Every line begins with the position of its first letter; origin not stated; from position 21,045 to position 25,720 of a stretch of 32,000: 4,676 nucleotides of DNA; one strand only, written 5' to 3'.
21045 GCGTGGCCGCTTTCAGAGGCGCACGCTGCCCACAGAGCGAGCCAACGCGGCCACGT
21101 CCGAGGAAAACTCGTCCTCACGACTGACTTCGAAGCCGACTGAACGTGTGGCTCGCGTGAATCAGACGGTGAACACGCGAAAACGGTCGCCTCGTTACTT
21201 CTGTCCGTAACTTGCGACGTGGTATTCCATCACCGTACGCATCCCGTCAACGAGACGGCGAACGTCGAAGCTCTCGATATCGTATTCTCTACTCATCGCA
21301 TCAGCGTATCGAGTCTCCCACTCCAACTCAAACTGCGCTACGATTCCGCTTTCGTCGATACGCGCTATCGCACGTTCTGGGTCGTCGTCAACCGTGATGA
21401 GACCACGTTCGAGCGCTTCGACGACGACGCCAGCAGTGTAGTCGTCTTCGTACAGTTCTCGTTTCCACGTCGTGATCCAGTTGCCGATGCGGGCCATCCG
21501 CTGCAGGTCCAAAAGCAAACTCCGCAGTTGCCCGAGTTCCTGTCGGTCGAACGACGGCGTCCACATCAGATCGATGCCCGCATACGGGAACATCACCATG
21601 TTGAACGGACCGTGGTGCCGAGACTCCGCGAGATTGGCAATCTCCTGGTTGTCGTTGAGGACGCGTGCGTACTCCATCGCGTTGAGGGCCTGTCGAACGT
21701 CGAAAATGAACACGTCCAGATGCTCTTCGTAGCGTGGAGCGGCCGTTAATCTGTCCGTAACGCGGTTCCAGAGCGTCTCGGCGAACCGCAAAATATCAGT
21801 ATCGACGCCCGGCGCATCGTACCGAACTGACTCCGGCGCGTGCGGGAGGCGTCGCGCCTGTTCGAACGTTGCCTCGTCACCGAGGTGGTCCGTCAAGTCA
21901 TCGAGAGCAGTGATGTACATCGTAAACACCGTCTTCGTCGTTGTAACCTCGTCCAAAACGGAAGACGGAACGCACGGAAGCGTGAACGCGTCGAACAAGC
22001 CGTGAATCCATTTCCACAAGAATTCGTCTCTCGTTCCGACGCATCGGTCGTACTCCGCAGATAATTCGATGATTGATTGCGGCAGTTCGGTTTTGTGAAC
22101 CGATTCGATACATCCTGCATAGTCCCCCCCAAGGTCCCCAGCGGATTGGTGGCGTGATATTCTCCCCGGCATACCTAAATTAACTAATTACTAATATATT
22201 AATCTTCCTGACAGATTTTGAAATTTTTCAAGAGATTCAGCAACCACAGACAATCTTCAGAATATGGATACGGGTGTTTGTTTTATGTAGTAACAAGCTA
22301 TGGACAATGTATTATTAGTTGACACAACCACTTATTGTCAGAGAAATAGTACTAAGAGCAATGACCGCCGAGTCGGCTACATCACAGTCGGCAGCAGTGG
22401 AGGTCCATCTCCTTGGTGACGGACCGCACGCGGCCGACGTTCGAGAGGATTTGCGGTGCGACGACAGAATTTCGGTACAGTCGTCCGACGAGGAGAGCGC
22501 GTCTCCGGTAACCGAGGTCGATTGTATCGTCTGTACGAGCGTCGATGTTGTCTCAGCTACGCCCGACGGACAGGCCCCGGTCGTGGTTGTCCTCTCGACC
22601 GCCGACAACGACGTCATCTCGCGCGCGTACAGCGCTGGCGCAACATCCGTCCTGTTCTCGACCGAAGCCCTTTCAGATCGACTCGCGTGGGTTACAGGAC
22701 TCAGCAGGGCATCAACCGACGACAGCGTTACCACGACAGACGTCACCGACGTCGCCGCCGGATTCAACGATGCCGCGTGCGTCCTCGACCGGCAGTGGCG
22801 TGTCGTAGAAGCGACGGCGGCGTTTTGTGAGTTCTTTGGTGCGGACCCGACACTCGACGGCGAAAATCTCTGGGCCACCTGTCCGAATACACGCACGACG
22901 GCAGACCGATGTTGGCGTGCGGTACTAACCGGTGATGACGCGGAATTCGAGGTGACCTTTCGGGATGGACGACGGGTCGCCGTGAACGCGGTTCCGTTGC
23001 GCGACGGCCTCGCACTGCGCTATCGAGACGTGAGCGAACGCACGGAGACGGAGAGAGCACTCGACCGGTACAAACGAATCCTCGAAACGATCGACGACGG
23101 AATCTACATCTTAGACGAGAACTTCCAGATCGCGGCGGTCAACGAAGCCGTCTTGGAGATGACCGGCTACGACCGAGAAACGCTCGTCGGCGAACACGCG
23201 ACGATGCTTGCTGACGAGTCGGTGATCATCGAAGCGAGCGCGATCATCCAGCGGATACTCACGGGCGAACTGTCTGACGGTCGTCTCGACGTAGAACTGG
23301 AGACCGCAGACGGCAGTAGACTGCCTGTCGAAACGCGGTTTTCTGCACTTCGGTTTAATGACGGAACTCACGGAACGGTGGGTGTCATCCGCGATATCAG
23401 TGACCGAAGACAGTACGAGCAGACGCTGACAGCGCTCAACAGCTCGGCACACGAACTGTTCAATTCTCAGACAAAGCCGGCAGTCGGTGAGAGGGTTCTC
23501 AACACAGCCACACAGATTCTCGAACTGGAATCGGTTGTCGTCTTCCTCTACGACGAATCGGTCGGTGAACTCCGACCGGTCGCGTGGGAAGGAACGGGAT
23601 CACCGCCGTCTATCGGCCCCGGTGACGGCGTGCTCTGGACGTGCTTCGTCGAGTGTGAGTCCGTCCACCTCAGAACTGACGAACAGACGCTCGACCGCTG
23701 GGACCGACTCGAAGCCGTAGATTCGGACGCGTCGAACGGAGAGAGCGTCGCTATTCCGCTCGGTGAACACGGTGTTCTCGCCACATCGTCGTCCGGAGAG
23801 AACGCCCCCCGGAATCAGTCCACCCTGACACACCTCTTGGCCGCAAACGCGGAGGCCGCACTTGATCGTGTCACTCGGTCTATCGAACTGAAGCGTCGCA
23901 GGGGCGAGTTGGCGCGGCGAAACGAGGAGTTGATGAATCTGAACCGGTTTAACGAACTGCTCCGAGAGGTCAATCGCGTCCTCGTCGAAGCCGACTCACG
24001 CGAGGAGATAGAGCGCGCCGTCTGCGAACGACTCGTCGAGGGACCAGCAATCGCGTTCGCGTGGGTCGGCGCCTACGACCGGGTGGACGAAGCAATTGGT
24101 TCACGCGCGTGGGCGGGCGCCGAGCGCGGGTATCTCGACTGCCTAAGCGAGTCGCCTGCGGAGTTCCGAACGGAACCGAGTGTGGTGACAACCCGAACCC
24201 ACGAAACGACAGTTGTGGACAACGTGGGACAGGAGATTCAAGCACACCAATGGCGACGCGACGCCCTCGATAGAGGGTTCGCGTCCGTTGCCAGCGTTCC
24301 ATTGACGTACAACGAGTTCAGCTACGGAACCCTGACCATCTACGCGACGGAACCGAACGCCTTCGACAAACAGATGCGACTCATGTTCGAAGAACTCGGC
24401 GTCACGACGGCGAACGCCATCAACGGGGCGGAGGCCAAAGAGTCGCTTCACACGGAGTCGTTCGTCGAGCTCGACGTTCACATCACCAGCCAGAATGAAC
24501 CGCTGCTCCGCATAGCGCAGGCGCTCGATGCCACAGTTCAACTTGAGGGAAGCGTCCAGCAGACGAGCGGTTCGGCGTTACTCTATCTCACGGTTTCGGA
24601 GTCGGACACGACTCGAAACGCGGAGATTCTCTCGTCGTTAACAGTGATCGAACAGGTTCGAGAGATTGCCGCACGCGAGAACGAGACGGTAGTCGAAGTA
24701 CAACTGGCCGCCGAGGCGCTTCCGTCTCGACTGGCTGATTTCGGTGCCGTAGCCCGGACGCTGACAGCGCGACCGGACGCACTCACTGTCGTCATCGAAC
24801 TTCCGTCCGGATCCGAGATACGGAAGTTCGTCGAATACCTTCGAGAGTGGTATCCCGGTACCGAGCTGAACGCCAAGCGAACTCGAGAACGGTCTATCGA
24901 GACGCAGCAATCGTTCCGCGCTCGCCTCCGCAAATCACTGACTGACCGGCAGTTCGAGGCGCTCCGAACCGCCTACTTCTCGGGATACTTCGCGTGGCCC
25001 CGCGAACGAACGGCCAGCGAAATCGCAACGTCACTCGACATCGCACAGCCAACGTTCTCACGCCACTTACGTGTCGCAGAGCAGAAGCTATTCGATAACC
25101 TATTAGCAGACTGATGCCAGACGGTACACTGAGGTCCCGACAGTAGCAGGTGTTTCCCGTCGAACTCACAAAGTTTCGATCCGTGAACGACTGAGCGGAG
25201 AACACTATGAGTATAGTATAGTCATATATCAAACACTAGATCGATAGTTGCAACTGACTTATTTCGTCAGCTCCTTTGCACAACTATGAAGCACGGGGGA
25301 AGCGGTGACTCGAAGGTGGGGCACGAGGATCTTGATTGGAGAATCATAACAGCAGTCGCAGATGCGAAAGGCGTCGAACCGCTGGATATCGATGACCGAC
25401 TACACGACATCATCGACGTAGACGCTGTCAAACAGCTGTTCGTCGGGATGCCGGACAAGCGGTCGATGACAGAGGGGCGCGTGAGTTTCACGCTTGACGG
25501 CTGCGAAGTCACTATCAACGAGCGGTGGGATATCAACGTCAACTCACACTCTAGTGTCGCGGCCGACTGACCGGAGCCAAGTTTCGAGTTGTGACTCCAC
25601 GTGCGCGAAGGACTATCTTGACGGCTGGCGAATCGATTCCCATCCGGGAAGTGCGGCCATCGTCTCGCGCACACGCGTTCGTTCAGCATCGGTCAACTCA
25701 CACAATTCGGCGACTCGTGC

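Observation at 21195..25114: Class I terpene-synthase-like gene divergently paired with a Bat-family PAS/GAF regulator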

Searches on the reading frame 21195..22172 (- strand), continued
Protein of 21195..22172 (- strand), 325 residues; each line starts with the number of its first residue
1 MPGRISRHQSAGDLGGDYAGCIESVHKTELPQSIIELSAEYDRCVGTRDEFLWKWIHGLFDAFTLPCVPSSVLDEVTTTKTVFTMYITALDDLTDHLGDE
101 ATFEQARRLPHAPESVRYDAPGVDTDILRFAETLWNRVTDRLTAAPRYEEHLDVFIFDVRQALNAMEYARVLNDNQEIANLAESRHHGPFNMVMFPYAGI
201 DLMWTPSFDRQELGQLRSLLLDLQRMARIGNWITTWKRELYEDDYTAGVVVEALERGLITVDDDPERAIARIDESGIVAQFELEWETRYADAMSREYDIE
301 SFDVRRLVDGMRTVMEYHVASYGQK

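Call 80: find_encoding_contigs(protein=P0207, flank=8000, max_places=3)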
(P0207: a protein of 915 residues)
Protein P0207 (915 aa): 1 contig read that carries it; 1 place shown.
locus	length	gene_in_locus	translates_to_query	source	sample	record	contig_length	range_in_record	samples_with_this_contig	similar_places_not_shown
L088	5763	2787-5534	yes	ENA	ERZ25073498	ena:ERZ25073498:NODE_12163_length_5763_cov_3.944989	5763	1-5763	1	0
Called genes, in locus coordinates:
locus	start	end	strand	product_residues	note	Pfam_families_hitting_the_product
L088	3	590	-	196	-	?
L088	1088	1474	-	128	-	PF00072:Response_reg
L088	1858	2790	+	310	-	-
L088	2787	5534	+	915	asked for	PF13292:DXP_synthase_N, PF02775:TPP_enzyme_C (faint), PF13292:DXP_synthase_N, PF02779:Transket_pyr, PF02780:Transketolase_C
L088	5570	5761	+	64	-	?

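Call 81: find_encoding_contigs(protein=P0237, flank=8000, max_places=2)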
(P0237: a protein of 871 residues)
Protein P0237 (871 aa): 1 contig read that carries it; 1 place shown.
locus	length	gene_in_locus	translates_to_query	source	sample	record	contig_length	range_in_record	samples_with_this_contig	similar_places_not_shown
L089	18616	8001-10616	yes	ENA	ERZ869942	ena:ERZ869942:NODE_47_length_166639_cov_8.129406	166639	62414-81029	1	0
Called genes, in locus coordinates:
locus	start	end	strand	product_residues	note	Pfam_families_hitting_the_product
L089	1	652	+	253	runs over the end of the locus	PF14495:Cytochrom_C550 (faint), PF13442:Cytochrome_CBB3, PF00034:Cytochrom_C, PF13442:Cytochrome_CBB3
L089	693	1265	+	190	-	PF00355:Rieske (weak)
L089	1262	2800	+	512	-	PF00033:Cytochrome_B, PF13631:Cytochrom_B_N_2, PF00032:Cytochrom_B_C (weak), PF00034:Cytochrom_C (weak), PF13442:Cytochrome_CBB3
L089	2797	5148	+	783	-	PF09678:Caa3_CtaG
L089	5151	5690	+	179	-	-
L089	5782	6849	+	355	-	PF00578:AhpC-TSA, PF08534:Redoxin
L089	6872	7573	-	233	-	PF07238:PilZ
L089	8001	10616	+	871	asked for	PF02780:Transketolase_C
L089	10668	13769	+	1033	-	PF00672:HAMP, PF00512:HisKA, PF02518:HATPase_c, PF00072:Response_reg, PF02518:HATPase_c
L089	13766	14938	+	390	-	PF00072:Response_reg, PF02518:HATPase_c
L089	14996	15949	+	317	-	PF02401:LYTB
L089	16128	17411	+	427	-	PF03349:Toluene_X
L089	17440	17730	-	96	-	PF13490:zf-HC2 (faint)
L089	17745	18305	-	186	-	PF04542:Sigma70_r2, PF22029:PhyR_sigma2 (weak), PF08281:Sigma70_r4_2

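Call 82: find_encoding_contigs(protein=P0192, flank=6000, max_places=2)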
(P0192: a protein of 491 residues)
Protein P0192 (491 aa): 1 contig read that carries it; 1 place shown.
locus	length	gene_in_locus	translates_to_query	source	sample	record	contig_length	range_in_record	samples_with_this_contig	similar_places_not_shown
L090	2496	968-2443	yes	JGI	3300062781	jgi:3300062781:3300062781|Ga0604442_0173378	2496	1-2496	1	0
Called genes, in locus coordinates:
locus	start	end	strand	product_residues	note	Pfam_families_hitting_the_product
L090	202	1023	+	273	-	PF00368:HMG-CoA_red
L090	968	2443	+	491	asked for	PF00368:HMG-CoA_red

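Call 83: find_encoding_contigs(protein=P0141, flank=6000, max_places=2)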
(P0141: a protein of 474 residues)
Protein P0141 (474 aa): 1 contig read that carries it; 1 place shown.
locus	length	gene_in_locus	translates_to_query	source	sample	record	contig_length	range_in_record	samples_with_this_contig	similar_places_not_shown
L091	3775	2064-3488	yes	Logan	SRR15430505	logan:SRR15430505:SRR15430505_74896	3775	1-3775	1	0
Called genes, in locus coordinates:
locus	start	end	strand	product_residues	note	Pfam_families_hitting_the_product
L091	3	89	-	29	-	?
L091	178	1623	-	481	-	PF03709:OKR_DC_1_N (faint), PF00072:Response_reg, PF00989:PAS, PF08448:PAS_4, PF13426:PAS_9, PF08447:PAS_3, PF02518:HATPase_c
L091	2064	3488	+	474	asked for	PF00072:Response_reg, PF08663:HalX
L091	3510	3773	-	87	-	?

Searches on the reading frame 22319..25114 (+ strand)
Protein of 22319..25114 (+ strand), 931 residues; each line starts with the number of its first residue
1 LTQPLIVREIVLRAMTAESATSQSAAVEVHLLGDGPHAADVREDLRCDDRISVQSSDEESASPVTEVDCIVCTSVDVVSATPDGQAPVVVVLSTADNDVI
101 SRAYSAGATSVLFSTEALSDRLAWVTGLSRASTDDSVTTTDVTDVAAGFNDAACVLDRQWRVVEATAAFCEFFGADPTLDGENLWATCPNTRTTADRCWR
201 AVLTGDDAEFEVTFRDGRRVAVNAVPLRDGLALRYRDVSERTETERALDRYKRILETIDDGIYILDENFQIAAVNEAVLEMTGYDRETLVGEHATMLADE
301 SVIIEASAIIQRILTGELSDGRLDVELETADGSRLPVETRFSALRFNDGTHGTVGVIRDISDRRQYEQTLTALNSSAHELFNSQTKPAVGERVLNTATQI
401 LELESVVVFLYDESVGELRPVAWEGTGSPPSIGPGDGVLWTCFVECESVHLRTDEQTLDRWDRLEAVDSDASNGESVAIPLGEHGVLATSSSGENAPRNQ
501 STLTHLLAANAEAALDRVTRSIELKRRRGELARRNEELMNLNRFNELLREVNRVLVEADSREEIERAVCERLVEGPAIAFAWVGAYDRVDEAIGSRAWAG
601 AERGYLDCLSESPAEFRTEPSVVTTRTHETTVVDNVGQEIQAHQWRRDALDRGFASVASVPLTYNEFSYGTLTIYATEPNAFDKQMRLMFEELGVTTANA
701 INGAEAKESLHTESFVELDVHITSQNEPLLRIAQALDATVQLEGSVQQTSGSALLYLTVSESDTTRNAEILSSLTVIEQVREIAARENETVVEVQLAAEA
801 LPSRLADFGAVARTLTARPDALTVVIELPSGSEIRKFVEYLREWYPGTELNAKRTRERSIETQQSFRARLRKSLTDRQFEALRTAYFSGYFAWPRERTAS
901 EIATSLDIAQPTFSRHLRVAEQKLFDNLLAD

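Call 4: search_protein_families(library=pfam, proteins=[window:22319-25114:+], max_evalue=1)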
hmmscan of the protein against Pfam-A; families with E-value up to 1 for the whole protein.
window:22319-25114:+ (931 aa): 15 families
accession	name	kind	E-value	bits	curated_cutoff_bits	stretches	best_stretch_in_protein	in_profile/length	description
PF15915.11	BAT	-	3.1e-42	144.4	25.8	1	714-868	2-156/156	GAF and HTH_10 associated domain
PF13185.12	GAF_2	-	3.2e-19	69.9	28.6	2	559-701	2-135/136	GAF domain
PF04967.18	HTH_10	-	3.3e-19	68.9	23.1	1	874-925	1-52/53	HTH DNA binding domain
PF08448.16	PAS_4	-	2e-17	63.9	23.1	2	255-365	1-110/110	PAS fold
PF00989.32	PAS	-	2.7e-17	63.2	22.6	2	250-360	2-113/113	PAS fold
PF13426.13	PAS_9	-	1.2e-15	58.1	27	1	259-362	1-103/103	PAS domain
PF13188.13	PAS_8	-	1.9e-12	47.1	21.8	2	250-292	2-45/65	PAS domain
PF12860.13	PAS_7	-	7.9e-07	29.7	27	1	255-367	1-114/115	PAS fold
PF01590.32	GAF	-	2e-06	28.8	22.4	1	623-701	57-133/133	GAF domain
PF12840.13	HTH_20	-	0.0006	20.2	27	1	894-919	16-41/51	Helix-turn-helix domain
PF13492.12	GAF_3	-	0.00089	20.1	27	0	654-701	80-127/129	GAF domain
PF01022.26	HTH_5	-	0.001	19.3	22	1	895-919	14-38/47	Bacterial regulatory protein, arsR family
PF24277.2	DmsR_N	-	0.0052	17.4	27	1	761-850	48-137/143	DmsR, N-terminal domain-like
PF08447.18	PAS_3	-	0.04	14.6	25.6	1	273-350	3-81/89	PAS fold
PF04545.22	Sigma70_r4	-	0.099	12.6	24.1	1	873-924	4-48/50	Sigma-70, region 4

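Call 7: search_protein_families(library=ncbifam, proteins=[window:22319-25114:+], max_evalue=1)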
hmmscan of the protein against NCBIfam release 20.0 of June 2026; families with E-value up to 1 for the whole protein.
window:22319-25114:+ (931 aa): 21 families
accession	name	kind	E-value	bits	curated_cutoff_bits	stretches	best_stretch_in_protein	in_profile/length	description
TIGR00229.1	sensory_box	domain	6.3e-28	97.4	22.9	2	248-370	4-126/126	PAS domain S-box protein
NF047874.1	MASE3_PAS_HK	subfamily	2.6e-10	39.7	560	1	242-376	258-391/655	MASE3 domain-containing sensor histidine kinase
NF008468.0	PRK11360.1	equivalog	6.7e-08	31.3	646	1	252-370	271-387/616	two-component system sensor histidine kinase AtoS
NF033092.0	HK_WalK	equivalog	1.4e-05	23.9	725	1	232-372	243-374/594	cell wall metabolism sensor histidine kinase WalK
NF041593.1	histid_kinase_PdhS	equivalog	1.9e-05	22.8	2000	1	216-380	628-798/1041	cell-division control histidine kinase PdhS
NF046044.1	PnpS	equivalog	2.3e-05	23.6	400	1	241-371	47-171/390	two-component system histidine kinase PnpS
NF046020.1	HisKinCckABruc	equivalog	0.0005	18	1000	1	236-368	202-339/868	cell cycle histidine kinase CckA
NF008302.0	PRK11091.1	equivalog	0.00062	18.1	838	1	239-371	141-277/779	aerobic respiration two-component sensor histidine kinase ArcB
NF045675.1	PhdiestaseDibA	equivalog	0.00098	17.6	980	1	237-298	66-127/623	phosphodiesterase DibA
NF008467.0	PRK11359.1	equivalog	0.0015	16.6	857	1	236-376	123-268/800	oxygen-sensing cyclic-di-GMP phosphodiesterase DosP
NF045911.1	TCSHisKinNblS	equivalog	0.0066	14.8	1000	1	250-327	267-345/621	two-component system sensor histidine kinase NblS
TIGR02937.1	sigma70-ECF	superfamily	0.0068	16.1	42.9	1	856-924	97-161/165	sigma-70 family RNA polymerase sigma factor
NF033789.1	repress_SdpR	subfamily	0.0078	16.1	100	1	896-920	21-45/79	autorepressor SdpR family transcription factor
NF003451.0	PRK05022.1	equivalog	0.0088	14.8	476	1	660-807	118-258/512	nitric oxide reductase transcriptional regulator NorR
NF033788.1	HTH_metalloreg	subfamily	0.009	15.8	55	1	896-919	25-48/77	metalloregulator ArsR/SmtB family transcription factor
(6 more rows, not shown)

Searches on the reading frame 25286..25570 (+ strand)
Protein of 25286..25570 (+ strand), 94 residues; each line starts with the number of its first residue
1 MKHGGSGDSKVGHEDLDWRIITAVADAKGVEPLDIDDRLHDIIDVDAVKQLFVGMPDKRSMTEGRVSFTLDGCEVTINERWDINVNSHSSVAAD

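Call 34: search_protein_families(library=pfam, proteins=[window:25286-25570:+], max_evalue=0.001)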
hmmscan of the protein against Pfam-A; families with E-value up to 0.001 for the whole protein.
window:25286-25570:+ (94 aa): 1 family
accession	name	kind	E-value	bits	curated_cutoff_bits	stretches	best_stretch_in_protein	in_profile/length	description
PF18545.6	HalOD1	-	2e-16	60.3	26.3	1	15-86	4-73/74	Halobacterial output domain 1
